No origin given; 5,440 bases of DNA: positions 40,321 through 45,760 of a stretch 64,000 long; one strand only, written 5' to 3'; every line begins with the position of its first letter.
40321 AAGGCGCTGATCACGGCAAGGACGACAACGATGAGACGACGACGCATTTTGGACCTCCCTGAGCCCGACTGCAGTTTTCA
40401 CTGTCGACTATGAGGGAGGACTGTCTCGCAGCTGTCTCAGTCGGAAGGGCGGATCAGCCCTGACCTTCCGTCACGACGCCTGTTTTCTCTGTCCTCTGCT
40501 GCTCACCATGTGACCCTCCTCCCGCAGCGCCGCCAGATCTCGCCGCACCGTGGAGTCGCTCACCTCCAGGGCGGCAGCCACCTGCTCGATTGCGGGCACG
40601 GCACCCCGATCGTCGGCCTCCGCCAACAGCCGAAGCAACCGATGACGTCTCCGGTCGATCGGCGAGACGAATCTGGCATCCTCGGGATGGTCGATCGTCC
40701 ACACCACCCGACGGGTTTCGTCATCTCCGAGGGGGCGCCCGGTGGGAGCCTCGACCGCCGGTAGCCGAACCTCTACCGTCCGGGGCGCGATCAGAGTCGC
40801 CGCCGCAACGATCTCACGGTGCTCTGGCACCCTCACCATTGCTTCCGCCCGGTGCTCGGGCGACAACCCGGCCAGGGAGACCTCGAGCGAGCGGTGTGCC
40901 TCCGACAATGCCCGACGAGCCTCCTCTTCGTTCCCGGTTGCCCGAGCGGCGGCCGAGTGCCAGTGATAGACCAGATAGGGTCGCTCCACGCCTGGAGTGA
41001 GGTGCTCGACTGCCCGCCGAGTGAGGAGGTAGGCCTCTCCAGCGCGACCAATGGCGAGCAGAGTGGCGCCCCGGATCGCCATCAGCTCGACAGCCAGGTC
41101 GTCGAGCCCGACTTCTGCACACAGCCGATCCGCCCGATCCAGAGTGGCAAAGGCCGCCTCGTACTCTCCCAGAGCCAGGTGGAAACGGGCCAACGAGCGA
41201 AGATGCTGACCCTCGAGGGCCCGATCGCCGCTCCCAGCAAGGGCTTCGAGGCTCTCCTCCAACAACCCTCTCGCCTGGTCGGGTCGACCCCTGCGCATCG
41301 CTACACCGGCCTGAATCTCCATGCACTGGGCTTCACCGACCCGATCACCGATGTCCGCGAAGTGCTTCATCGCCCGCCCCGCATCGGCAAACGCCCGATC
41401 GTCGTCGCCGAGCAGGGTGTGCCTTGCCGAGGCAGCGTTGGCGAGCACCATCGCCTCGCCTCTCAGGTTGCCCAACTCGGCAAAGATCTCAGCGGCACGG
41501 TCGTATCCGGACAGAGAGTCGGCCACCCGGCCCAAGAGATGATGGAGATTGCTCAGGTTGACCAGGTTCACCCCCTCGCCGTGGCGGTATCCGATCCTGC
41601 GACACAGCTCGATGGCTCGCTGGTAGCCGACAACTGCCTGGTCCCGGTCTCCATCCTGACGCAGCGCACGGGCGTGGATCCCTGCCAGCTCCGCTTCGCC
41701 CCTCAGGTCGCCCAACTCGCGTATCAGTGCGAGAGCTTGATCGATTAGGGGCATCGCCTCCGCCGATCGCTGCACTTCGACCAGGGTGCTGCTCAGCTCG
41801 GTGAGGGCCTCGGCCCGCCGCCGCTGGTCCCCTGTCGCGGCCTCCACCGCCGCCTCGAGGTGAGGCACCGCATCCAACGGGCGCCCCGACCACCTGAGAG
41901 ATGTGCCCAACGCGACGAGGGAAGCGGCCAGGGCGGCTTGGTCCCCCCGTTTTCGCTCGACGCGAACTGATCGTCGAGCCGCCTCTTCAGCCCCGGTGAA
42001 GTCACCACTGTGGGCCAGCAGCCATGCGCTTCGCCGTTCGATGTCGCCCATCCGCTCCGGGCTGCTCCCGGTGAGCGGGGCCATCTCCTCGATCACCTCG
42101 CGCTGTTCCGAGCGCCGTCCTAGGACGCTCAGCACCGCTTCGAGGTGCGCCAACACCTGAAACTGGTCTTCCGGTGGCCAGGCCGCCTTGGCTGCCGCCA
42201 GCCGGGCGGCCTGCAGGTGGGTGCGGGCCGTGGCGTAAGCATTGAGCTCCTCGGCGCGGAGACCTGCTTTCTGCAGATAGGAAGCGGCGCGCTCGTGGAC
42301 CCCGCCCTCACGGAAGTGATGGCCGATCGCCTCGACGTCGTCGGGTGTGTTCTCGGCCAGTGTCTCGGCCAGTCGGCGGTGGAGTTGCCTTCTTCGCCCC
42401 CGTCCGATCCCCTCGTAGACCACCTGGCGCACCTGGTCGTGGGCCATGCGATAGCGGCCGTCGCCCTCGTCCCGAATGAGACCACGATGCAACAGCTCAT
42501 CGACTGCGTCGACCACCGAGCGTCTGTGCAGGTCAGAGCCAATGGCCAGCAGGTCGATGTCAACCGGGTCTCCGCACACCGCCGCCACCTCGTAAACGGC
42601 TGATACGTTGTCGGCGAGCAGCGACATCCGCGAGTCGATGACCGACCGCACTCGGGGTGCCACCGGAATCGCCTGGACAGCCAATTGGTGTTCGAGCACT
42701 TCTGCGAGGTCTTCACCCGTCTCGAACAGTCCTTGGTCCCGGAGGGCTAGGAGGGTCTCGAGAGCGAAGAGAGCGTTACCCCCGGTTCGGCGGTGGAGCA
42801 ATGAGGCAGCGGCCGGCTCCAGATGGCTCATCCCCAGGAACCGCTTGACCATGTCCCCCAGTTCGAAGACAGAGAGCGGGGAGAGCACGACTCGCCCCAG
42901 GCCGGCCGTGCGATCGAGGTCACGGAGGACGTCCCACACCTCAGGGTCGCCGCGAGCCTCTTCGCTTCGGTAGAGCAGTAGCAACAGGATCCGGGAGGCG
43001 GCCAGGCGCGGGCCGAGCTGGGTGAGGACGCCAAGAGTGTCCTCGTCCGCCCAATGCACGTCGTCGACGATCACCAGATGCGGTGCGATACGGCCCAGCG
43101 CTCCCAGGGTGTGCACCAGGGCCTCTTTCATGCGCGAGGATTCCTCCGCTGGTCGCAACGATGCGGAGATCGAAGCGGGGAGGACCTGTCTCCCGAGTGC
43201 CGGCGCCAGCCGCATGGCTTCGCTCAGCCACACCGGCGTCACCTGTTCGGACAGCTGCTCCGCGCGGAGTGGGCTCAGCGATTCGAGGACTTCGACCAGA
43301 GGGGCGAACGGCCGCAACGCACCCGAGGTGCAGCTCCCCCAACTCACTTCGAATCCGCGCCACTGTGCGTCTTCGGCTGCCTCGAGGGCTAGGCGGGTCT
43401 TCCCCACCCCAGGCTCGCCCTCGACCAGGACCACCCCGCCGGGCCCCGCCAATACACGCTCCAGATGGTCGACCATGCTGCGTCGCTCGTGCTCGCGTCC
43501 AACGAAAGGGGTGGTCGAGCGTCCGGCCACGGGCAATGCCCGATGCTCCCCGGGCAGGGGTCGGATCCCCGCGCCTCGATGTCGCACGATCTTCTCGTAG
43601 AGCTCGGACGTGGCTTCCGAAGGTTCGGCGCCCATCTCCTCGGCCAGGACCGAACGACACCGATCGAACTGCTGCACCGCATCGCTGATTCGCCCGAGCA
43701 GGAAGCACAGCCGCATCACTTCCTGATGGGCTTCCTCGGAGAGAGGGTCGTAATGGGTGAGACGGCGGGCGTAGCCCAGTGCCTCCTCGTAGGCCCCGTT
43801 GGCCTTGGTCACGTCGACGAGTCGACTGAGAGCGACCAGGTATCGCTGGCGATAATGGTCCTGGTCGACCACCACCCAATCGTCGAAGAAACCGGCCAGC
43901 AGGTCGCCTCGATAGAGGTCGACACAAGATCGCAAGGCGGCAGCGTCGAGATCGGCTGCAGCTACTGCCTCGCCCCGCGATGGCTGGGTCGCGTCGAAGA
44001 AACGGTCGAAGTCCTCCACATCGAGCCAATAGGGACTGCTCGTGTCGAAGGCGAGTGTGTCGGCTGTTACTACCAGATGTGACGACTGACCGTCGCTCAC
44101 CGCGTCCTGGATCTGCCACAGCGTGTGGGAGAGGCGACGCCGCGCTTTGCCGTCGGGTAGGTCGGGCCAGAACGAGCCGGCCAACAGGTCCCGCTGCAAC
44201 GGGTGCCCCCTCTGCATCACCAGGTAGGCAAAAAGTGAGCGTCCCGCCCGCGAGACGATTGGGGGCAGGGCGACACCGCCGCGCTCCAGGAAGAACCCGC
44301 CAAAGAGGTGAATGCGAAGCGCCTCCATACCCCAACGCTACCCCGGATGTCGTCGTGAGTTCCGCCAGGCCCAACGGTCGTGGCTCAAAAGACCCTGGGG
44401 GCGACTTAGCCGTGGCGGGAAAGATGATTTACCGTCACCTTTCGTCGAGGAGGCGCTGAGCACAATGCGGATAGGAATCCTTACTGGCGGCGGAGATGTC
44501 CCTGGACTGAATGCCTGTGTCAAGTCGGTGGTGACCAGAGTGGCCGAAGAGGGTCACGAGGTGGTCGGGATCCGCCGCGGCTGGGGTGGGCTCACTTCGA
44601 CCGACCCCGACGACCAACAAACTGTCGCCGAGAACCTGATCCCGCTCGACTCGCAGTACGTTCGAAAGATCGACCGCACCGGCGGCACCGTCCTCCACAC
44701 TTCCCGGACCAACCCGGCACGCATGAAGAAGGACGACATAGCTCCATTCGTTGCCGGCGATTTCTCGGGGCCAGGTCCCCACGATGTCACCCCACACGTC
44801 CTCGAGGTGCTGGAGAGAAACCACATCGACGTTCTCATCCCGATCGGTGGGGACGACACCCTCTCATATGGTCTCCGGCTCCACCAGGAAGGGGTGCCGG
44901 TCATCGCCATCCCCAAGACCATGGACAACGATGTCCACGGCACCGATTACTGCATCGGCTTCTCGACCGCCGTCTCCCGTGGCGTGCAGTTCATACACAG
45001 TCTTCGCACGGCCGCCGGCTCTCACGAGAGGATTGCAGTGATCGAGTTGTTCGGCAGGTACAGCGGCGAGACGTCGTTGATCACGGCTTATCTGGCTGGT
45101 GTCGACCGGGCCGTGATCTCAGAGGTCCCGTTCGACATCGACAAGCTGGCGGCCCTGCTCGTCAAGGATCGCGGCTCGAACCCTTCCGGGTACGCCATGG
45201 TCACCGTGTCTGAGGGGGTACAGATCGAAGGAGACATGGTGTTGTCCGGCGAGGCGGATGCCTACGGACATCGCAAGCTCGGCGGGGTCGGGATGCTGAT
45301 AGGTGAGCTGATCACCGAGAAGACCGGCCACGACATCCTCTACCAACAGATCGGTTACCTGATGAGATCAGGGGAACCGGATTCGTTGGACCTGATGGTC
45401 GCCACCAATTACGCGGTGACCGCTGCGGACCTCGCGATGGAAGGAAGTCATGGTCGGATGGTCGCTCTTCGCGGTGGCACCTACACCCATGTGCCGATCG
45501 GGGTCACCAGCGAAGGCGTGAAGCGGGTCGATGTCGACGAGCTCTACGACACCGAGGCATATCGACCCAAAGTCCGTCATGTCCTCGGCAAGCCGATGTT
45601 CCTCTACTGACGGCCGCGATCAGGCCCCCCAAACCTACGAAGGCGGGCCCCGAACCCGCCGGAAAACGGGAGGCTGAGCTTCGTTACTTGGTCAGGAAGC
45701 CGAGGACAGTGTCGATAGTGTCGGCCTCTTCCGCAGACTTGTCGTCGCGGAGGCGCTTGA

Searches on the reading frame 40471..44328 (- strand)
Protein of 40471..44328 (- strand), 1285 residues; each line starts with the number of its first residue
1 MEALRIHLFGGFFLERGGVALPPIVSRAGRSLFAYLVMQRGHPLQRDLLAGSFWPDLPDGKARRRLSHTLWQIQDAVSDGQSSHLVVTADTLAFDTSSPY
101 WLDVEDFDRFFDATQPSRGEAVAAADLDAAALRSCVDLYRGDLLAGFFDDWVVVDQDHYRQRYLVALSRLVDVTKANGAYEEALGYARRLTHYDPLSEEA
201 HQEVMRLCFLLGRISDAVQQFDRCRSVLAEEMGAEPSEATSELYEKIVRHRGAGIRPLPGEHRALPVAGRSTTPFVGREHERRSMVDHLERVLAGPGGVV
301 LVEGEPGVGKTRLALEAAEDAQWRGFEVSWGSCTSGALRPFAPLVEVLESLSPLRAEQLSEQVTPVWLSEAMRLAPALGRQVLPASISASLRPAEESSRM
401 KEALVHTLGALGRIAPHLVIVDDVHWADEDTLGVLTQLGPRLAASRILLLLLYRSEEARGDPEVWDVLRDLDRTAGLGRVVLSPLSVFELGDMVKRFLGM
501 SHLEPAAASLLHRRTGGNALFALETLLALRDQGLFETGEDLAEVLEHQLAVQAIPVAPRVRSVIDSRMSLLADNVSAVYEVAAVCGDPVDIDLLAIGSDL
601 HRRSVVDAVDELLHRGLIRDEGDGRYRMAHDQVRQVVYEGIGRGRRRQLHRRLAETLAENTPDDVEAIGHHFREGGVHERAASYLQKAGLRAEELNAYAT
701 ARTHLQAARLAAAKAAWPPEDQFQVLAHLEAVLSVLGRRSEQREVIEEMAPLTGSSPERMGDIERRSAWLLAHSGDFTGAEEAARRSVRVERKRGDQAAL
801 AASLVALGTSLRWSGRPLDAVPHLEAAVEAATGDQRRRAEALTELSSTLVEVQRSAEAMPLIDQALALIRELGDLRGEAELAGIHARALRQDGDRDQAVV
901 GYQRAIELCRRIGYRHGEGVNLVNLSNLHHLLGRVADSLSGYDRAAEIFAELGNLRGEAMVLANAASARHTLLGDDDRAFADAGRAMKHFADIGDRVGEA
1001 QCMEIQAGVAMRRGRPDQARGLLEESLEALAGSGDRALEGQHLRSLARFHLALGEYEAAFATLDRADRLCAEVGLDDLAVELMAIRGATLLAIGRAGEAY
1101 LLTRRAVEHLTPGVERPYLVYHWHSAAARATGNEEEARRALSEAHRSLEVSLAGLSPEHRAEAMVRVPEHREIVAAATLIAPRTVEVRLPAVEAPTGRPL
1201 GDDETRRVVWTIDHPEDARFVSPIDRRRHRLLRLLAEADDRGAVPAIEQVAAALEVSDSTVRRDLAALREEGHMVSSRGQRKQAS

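Call 39: search_protein_families(library=pfam, proteins=[window:40471-44328:-])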
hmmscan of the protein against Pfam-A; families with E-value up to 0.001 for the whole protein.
window:40471-44328:- (1285 aa): 11 families
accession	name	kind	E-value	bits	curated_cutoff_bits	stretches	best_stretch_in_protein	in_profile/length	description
PF03704.23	BTAD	-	5.6e-22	79.1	22.1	1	106-247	2-145/146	Bacterial transcriptional activator domain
PF13191.12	AAA_16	-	1.2e-21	78.4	32.6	1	274-448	1-165/167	AAA ATPase domain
PF13424.12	TPR_12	-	1.4e-16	60.9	30.1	3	801-870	3-76/77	Tetratricopeptide repeat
PF07719.23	TPR_2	-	2.5e-06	27.6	27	0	886-910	8-32/34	Tetratricopeptide repeat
PF08220.18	HTH_DeoR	-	4.1e-06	26.9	21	1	1246-1275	16-45/57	DeoR-like helix-turn-helix domain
PF07900.17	DUF1670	-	6.7e-06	26.1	25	1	1196-1282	53-144/220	Protein of unknown function (DUF1670)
PF14938.12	SNAP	-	1.1e-05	25.5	25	0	940-1065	56-180/282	Soluble NSF attachment protein, SNAP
PF13401.12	AAA_22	-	4.4e-05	24.3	27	1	298-433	6-102/130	AAA domain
PF08279.18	HTH_11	-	8.4e-05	22.8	25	1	1248-1279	19-50/55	HTH domain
PF13181.12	TPR_8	-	0.00024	21.5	25.7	0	1046-1069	7-30/34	Tetratricopeptide repeat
PF25213.1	HVO_A0261_N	-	0.00059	20.1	35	0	1217-1278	3-57/86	HVO_A0261 N-terminal domain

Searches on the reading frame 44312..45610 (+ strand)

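Call 39: search_protein_families(library=pfam, proteins=[window:44312-45610:+])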
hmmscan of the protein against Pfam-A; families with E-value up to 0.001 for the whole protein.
window:44312-45610:+ (432 aa): 1 family
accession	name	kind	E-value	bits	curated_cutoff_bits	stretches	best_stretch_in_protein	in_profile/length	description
PF00365.25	PFK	-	8.8e-70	235.7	30.9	1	53-374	1-276/277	Phosphofructokinase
